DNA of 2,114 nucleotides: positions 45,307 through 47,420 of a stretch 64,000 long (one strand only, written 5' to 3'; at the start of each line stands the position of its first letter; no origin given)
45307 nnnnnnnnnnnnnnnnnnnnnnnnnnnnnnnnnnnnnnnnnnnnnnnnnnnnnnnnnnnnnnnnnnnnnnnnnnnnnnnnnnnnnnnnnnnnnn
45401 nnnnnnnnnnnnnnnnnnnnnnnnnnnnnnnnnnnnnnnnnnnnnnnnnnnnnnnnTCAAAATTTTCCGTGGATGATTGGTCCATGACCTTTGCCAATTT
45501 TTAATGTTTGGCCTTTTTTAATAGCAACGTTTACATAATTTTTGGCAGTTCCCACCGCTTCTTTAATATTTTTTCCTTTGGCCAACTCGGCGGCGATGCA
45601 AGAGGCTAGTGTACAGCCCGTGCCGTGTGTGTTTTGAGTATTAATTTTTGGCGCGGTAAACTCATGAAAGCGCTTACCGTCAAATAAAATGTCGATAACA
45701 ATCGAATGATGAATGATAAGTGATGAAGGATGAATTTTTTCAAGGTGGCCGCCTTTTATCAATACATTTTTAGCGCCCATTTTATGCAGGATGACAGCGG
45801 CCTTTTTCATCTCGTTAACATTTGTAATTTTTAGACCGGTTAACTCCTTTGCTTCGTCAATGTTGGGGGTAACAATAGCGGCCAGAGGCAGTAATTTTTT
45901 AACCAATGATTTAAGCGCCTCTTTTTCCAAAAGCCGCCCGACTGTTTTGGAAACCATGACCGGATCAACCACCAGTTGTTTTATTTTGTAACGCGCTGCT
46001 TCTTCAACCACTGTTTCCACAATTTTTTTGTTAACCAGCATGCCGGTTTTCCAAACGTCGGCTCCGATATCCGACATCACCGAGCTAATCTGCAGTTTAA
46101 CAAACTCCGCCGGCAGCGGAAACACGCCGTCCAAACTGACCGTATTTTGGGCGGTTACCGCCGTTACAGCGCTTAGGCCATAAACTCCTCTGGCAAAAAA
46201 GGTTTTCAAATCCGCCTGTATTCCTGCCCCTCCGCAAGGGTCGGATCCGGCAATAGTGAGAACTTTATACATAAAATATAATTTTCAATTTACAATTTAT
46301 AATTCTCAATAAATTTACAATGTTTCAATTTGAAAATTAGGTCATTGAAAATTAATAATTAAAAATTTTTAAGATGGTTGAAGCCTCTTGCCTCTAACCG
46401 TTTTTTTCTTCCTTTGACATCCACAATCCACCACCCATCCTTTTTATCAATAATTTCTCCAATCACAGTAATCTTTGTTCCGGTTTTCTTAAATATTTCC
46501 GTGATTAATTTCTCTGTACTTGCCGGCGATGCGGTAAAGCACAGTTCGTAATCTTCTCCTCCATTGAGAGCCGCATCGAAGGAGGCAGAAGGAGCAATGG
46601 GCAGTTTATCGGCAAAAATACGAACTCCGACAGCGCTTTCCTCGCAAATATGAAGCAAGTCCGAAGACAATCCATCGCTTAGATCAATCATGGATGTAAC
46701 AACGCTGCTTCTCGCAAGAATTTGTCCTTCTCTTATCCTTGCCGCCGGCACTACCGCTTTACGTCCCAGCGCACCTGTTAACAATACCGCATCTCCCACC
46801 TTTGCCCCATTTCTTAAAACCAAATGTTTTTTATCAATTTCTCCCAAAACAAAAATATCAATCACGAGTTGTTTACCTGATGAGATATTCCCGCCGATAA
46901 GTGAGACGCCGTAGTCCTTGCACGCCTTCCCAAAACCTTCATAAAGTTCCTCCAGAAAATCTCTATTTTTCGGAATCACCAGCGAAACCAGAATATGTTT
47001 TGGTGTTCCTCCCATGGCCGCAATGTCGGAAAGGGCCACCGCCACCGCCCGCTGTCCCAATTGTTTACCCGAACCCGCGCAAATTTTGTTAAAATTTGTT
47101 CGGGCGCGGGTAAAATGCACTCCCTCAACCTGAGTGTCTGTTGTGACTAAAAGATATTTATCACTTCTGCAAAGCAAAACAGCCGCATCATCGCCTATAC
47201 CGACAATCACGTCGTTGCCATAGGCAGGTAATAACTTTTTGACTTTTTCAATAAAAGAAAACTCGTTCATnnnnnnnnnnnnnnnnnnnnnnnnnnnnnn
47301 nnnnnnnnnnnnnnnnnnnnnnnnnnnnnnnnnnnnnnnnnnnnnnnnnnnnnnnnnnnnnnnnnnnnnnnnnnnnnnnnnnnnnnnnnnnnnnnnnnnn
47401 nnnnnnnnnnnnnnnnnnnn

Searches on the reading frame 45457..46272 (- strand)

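Call 24: search_protein_families(library=pfam, proteins=[window:45457-46272:-], max_evalue=0.01)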
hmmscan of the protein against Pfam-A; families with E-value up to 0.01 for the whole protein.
window:45457-46272:- (271 aa): 3 families
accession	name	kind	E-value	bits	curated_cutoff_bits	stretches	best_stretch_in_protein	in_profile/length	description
PF08543.17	Phos_pyr_kin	-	6.3e-95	317.7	27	1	11-266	1-245/246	Phosphomethylpyrimidine kinase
PF00294.29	PfkB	-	2.8e-14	53.6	25.8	1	79-255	138-294/302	pfkB family carbohydrate kinase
PF02110.20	HK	-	0.0049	16.7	27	0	75-253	56-221/247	Hydroxyethylthiazole kinase family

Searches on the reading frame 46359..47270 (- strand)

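Call 24: search_protein_families(library=pfam, proteins=[window:46359-47270:-], max_evalue=0.01)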
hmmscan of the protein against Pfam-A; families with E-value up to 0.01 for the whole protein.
window:46359-47270:- (303 aa): 2 families
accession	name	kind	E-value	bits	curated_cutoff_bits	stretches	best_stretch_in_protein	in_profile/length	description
PF00586.29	AIRS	-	1.3e-28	100.1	24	1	26-145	1-112/112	AIR synthase related protein, N-terminal domain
PF02769.27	AIRS_C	-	2e-10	41.5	23.1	1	177-278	46-150/156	AIR synthase related protein, C-terminal domain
